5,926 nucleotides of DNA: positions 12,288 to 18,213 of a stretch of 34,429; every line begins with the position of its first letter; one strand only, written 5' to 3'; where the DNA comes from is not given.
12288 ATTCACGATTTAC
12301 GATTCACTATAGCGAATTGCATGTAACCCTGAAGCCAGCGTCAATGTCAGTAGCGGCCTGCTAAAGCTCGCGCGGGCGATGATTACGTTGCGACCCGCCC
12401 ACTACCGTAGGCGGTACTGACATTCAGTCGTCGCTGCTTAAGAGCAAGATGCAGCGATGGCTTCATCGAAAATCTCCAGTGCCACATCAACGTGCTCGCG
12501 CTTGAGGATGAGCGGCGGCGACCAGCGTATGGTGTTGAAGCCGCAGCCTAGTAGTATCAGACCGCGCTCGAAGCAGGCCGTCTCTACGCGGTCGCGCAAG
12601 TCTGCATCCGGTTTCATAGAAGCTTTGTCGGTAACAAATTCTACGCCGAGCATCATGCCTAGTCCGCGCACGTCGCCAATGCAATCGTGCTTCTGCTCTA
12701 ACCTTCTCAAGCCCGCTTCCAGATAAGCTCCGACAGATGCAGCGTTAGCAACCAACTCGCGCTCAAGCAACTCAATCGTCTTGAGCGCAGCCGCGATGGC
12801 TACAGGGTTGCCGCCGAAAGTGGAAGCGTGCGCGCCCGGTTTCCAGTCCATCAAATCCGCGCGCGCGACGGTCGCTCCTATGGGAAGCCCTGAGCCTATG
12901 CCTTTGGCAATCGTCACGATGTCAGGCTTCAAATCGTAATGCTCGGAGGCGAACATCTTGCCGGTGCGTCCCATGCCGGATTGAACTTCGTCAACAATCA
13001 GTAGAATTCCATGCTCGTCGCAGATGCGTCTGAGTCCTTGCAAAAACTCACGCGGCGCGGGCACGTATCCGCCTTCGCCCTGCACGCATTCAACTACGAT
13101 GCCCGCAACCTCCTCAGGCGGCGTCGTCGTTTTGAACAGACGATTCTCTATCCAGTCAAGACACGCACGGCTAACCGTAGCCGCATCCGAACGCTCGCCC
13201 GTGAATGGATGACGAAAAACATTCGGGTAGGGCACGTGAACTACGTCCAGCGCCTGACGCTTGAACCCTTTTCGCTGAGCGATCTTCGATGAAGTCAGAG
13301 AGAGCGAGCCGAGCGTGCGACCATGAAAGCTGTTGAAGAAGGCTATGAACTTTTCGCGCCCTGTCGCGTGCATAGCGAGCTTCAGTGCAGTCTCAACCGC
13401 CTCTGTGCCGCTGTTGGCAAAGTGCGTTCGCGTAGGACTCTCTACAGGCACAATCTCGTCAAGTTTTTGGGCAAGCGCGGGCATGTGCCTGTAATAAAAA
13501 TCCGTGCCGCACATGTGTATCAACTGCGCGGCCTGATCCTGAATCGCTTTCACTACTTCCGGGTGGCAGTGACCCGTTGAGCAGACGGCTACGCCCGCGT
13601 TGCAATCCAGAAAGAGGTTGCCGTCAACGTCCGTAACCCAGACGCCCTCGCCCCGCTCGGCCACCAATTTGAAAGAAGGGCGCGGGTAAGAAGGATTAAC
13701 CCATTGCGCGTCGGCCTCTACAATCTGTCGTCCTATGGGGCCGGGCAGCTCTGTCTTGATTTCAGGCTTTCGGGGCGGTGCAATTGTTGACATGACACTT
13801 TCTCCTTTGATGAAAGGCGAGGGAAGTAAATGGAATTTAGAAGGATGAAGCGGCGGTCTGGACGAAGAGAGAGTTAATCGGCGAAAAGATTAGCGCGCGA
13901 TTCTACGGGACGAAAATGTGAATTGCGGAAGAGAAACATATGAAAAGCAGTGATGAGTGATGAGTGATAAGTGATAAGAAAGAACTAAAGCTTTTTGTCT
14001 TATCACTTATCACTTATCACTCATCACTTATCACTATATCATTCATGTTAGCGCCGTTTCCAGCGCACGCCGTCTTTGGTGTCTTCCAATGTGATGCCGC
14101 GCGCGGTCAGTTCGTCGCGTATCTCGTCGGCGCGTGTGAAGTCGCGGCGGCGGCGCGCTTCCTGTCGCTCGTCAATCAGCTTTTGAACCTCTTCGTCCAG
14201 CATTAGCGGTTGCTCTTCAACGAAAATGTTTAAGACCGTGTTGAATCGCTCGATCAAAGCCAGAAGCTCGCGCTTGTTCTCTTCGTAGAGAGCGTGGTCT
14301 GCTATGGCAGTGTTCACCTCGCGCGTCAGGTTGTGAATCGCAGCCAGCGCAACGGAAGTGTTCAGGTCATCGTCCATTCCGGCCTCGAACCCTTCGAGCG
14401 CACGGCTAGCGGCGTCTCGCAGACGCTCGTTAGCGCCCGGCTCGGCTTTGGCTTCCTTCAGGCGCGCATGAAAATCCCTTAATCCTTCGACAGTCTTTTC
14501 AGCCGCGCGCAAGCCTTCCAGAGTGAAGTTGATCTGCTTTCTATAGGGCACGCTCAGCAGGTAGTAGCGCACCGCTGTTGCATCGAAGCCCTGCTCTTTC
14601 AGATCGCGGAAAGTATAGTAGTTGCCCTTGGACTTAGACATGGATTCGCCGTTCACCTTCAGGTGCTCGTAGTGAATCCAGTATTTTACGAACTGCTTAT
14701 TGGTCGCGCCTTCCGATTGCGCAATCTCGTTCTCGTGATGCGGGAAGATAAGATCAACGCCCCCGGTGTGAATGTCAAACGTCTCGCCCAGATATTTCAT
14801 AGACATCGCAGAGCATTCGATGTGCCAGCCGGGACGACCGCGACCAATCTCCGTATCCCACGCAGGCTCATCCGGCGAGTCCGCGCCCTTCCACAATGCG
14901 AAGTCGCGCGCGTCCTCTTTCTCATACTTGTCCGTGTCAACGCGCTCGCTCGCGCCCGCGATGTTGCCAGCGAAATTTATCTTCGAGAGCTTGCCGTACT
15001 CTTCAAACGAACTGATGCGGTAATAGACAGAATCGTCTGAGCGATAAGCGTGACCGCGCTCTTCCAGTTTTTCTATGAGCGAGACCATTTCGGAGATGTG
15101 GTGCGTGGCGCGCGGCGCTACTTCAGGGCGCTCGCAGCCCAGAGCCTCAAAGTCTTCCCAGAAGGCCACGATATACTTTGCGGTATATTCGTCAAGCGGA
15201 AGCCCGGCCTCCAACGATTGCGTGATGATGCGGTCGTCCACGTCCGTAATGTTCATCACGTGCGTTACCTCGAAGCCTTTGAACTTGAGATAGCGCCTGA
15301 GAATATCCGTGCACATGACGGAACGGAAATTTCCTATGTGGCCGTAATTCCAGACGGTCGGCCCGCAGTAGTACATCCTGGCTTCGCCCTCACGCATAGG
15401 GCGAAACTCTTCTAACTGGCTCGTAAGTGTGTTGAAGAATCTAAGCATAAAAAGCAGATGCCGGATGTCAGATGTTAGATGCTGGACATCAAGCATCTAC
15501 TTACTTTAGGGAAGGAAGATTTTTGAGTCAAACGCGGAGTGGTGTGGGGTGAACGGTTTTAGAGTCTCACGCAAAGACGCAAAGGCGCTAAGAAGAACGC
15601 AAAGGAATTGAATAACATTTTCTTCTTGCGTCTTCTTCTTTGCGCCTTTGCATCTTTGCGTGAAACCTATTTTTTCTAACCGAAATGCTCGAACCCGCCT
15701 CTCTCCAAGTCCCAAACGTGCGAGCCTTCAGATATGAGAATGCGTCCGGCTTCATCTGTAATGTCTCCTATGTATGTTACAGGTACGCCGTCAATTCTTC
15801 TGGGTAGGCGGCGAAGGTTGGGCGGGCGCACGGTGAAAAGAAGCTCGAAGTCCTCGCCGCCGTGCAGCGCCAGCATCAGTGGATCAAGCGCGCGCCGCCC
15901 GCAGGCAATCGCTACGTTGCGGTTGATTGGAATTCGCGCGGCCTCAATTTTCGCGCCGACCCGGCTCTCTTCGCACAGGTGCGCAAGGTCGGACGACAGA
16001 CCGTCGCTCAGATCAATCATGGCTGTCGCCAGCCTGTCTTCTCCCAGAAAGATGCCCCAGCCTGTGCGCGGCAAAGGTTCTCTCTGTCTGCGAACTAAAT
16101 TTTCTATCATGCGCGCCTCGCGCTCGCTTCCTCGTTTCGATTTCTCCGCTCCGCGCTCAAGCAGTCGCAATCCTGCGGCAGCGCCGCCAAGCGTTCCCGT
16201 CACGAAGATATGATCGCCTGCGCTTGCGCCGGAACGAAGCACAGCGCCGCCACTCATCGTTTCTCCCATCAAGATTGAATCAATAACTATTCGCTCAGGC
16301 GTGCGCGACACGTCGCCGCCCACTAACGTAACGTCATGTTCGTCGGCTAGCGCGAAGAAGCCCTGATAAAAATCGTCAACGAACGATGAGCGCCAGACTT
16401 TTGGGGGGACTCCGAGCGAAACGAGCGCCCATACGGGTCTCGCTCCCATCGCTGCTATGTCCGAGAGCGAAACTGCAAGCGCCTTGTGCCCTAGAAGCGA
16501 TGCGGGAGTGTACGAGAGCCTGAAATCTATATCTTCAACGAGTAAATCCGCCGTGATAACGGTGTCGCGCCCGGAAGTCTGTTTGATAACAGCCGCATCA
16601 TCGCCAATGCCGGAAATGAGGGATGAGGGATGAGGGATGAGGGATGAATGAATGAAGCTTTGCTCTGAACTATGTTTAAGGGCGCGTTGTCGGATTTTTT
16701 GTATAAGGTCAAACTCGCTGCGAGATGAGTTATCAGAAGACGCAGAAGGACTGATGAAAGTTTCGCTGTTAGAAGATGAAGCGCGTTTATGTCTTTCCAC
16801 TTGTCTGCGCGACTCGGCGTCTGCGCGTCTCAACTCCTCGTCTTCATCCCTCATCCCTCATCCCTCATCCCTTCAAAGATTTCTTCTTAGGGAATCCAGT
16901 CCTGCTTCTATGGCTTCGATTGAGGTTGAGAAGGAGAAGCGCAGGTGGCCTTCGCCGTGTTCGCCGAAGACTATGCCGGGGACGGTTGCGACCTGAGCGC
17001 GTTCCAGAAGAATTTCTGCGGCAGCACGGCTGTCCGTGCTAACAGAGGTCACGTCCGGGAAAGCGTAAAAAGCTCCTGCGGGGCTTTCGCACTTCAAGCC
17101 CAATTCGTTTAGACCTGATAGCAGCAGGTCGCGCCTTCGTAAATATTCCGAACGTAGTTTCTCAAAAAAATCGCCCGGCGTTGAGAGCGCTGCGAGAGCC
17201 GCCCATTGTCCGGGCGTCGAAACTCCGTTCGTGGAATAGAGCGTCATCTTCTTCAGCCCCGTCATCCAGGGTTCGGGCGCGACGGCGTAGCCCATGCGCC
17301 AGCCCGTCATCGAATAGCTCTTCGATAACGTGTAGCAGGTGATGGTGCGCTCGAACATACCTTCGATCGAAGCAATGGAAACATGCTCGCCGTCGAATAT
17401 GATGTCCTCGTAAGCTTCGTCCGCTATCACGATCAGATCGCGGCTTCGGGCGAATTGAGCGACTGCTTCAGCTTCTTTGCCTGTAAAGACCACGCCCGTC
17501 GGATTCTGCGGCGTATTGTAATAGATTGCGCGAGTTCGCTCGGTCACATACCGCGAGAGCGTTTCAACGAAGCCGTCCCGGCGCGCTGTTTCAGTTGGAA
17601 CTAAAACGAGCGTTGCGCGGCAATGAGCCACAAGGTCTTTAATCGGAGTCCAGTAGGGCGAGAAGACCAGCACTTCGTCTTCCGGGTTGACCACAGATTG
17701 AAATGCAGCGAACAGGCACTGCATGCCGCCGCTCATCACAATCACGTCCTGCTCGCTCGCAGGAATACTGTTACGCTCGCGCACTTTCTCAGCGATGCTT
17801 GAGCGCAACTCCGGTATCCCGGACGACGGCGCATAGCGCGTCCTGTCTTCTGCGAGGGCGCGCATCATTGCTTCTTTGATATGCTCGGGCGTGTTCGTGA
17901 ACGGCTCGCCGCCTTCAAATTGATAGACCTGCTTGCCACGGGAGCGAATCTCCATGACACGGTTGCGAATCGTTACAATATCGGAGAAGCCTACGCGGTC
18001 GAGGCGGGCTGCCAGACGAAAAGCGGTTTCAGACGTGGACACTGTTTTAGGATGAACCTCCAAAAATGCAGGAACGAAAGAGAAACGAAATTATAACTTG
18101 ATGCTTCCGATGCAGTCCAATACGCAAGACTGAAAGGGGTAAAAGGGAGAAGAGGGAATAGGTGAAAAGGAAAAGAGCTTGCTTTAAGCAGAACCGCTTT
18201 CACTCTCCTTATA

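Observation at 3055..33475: Intergenic gaps punctuated by long hairpins whose arms are tandem ~7-nt units; same architecture, different unit sequence at each locus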

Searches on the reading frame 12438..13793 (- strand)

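Call 7: search_protein_families(library=pfam, proteins=[window:12438-13793:-])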
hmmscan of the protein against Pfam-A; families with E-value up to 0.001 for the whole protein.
window:12438-13793:- (451 aa): 2 families
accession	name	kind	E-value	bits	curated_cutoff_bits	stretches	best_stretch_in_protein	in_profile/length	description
PF00202.27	Aminotran_3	-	1.1e-119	400.2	30.5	1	41-446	9-403/403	Aminotransferase class-III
PF00155.27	Aminotran_1_2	-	7.7e-05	22.5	19.7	1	226-324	141-247/361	Aminotransferase class I and II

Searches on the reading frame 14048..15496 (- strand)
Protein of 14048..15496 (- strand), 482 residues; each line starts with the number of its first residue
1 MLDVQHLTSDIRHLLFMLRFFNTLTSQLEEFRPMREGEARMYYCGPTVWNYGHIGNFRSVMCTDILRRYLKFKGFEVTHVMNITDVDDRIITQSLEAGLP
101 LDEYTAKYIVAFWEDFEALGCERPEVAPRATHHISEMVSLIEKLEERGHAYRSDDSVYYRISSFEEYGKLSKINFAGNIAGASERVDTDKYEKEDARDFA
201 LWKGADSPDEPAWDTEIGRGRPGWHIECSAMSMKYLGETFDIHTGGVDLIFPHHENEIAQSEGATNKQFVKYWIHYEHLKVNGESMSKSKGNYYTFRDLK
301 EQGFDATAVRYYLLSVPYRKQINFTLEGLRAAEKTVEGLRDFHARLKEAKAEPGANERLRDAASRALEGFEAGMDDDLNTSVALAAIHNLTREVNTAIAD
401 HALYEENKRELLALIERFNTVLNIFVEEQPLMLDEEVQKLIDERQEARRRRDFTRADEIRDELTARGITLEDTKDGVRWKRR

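Call 7: search_protein_families(library=pfam, proteins=[window:14048-15496:-])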
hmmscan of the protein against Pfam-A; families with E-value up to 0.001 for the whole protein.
window:14048-15496:- (482 aa): 6 families
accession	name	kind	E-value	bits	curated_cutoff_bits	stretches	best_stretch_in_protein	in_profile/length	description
PF01406.26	tRNA-synt_1e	-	2.5e-108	362.4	27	1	31-333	2-300/301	tRNA synthetases class I (C) catalytic domain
PF09334.17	tRNA-synt_1g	-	1.7e-14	53.8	20.1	2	51-161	13-124/391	tRNA synthetases class I (M)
PF09190.17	DALR_2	-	9.8e-10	39.3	22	1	370-424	2-55/57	DALR domain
PF23493.1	CysS_C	-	2.2e-09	37.7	23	1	433-479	4-50/51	Cysteinyl-tRNA ligase anticodon binding domain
PF01921.24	tRNA-synt_1f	-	5e-09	36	27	0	50-108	34-89/360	tRNA synthetases class I (K)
PF00133.28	tRNA-synt_1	-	0.00054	19.3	22.7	0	269-324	359-413/414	tRNA synthetases class I (I, L, M and V)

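Call 9: find_related_loci(query=window:14048-15496:-, collection=genome_contigs, flank=10000)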
Query window:14048-15496:- (482 aa) in genome_contigs; peptide patterns used: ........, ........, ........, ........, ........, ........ (x = any residue, [..] = any of these).
512 stretches matched a pattern; 478 encode a relative of the query (tblastn E <= 1e-3); the best 80 are kept; 80 distinct loci.
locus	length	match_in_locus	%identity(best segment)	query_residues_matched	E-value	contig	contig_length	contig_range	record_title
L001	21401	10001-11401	91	16-482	0e+0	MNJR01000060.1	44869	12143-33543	MAG: Acidobacteria bacterium 13_1_20CM_3_53_8 13_1_20cm_3_scaffold_72, whole genome shotgun sequence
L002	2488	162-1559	79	17-482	0e+0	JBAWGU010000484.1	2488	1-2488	MAG: Pyrinomonadaceae bacterium isolate MFD04555_ilm_asm_bin4 k127_3811, whole genome shotgun sequence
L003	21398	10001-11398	79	17-482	0e+0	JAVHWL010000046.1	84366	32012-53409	MAG: Acidobacteriota bacterium isolate BP_24 scaffold_345282, whole genome shotgun sequence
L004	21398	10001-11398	78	17-482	0e+0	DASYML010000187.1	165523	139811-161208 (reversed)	MAG TPA_asm: Pyrinomonadaceae bacterium isolate SMAG_U4374 k141_2645627, whole genome shotgun sequence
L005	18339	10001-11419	77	10-482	0e+0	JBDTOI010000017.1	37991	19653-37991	MAG: Pyrinomonadaceae bacterium isolate cluster3_bin.170 NODE_2901_length_37991_cov_8.647063, whole genome shotgun seque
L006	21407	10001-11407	77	14-482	0e+0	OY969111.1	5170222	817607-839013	MAG: uncultured Acidobacteriota bacterium isolate MFD01916.bin.c.3 genome assembly, chromosome: 1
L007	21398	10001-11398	77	17-482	0e+0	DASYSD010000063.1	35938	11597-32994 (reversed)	MAG TPA_asm: Pyrinomonadaceae bacterium isolate SMAG_U4529 k141_3821436, whole genome shotgun sequence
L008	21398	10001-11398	77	17-482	0e+0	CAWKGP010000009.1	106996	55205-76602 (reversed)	MAG: uncultured Acidobacteriota bacterium isolate MFD09206.bin.2.183 genome assembly, contig: contig_44477, whole genome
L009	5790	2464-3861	76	17-482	0e+0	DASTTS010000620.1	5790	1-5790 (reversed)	MAG TPA_asm: Pyrinomonadaceae bacterium isolate SMAG_U2312 k141_889570, whole genome shotgun sequence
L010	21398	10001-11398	76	17-482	0e+0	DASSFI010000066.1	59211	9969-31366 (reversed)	MAG TPA_asm: Pyrinomonadaceae bacterium isolate SMAG_U1001 k141_1263415, whole genome shotgun sequence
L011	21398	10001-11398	77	17-482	0e+0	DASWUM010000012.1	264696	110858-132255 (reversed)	MAG TPA_asm: Pyrinomonadaceae bacterium isolate SMAG_U3603 k141_72190, whole genome shotgun sequence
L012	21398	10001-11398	78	17-482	0e+0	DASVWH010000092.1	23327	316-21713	MAG TPA_asm: Pyrinomonadaceae bacterium isolate SMAG_U3365 k141_152406, whole genome shotgun sequence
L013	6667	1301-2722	78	7-480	0e+0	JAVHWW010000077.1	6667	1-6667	MAG: Acidobacteriota bacterium isolate BP_25 scaffold_333825, whole genome shotgun sequence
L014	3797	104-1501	76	17-482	0e+0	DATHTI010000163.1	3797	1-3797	MAG TPA_asm: Pyrinomonadaceae bacterium isolate SMAG_U16073 k141_515434, whole genome shotgun sequence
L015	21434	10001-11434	76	4-482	0e+0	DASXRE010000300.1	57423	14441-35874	MAG TPA_asm: Pyrinomonadaceae bacterium isolate SMAG_U4631 k141_270564, whole genome shotgun sequence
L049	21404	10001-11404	76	17-482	0e+0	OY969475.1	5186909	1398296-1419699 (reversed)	MAG: Pyrinomonadaceae bacterium isolate MFD01916.bin.c.1 genome assembly, chromosome: 1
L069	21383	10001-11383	77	17-477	0e+0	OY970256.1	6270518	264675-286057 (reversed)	MAG: Pyrinomonadaceae bacterium isolate MFD09212.bin.c.2 genome assembly, chromosome: 1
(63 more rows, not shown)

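Call 83: find_related_loci(query=window:14048-15496:-, collection=metagenome_contigs, flank=10000)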
Query window:14048-15496:- (482 aa) in metagenome_contigs; peptide patterns used: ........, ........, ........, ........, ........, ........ (x = any residue, [..] = any of these).
600 stretches matched a pattern (row limit reached: there are more); 557 encode a relative of the query (tblastn E <= 1e-3); the best 80 are kept; 80 distinct loci.
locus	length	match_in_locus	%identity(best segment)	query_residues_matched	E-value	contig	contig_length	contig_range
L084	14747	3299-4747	89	4-482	0e+0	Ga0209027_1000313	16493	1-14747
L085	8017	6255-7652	77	17-482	0e+0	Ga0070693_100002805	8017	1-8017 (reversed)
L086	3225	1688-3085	76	17-482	0e+0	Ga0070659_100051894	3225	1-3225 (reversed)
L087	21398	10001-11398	76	17-482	0e+0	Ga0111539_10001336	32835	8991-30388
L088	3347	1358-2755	76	17-482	0e+0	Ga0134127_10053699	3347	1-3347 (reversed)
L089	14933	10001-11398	76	17-482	0e+0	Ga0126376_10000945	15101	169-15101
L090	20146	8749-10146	77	17-482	0e+0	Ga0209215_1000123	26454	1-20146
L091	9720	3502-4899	76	17-482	0e+0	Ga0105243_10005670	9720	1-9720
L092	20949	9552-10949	76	17-482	0e+0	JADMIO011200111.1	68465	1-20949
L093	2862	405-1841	74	3-481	0e+0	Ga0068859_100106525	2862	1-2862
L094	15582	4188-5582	76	17-481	0e+0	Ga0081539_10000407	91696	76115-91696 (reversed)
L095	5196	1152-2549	76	17-482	0e+0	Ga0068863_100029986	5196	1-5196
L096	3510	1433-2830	76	17-482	0e+0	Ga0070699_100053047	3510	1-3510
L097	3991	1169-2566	76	17-482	0e+0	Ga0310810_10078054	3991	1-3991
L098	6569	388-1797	75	13-482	0e+0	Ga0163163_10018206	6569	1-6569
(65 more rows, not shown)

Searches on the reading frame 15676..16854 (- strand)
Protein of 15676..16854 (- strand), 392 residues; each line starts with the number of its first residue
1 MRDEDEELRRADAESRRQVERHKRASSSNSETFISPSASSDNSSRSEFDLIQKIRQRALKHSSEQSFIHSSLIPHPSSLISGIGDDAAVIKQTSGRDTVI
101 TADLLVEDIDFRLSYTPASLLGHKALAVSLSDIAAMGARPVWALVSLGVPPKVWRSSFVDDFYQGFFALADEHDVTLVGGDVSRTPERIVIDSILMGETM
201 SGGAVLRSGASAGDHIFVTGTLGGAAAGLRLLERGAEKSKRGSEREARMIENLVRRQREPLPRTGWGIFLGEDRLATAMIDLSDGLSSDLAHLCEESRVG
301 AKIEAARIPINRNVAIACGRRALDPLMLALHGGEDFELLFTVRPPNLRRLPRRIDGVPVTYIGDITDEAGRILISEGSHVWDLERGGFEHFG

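Call 7: search_protein_families(library=pfam, proteins=[window:15676-16854:-])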
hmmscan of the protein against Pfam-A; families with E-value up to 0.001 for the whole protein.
window:15676-16854:- (392 aa): 2 families
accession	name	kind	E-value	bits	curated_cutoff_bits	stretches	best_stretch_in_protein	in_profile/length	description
PF00586.29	AIRS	-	1e-24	87.5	24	1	84-197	1-110/112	AIR synthase related protein, N-terminal domain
PF02769.27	AIRS_C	-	6.1e-07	30.2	23.1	1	212-369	2-149/156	AIR synthase related protein, C-terminal domain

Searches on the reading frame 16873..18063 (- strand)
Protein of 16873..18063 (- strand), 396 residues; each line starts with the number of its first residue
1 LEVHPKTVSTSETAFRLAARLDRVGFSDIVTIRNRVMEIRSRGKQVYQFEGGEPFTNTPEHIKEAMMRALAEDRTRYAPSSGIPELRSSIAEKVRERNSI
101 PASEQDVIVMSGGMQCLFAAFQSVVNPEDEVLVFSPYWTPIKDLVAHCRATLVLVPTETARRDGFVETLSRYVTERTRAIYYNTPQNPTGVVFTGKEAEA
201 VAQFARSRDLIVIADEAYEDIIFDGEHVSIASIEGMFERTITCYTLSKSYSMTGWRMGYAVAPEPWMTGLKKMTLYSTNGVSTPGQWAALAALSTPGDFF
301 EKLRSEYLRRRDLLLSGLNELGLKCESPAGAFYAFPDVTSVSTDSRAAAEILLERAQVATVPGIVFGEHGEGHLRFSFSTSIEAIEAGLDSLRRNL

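Call 7: search_protein_families(library=pfam, proteins=[window:16873-18063:-])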
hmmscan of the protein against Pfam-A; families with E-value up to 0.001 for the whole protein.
window:16873-18063:- (396 aa): 3 families
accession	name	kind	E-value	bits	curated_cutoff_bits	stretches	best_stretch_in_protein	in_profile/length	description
PF00155.27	Aminotran_1_2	-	4.6e-63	214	19.7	1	52-391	9-360/361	Aminotransferase class I and II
PF01053.26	Cys_Met_Meta_PP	-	1.4e-05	24.3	27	1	105-217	68-175/381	Cys/Met metabolism PLP-dependent enzyme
PF00266.25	Aminotran_5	-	0.00045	19.7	21.5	1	93-217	47-177/371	Aminotransferase class-V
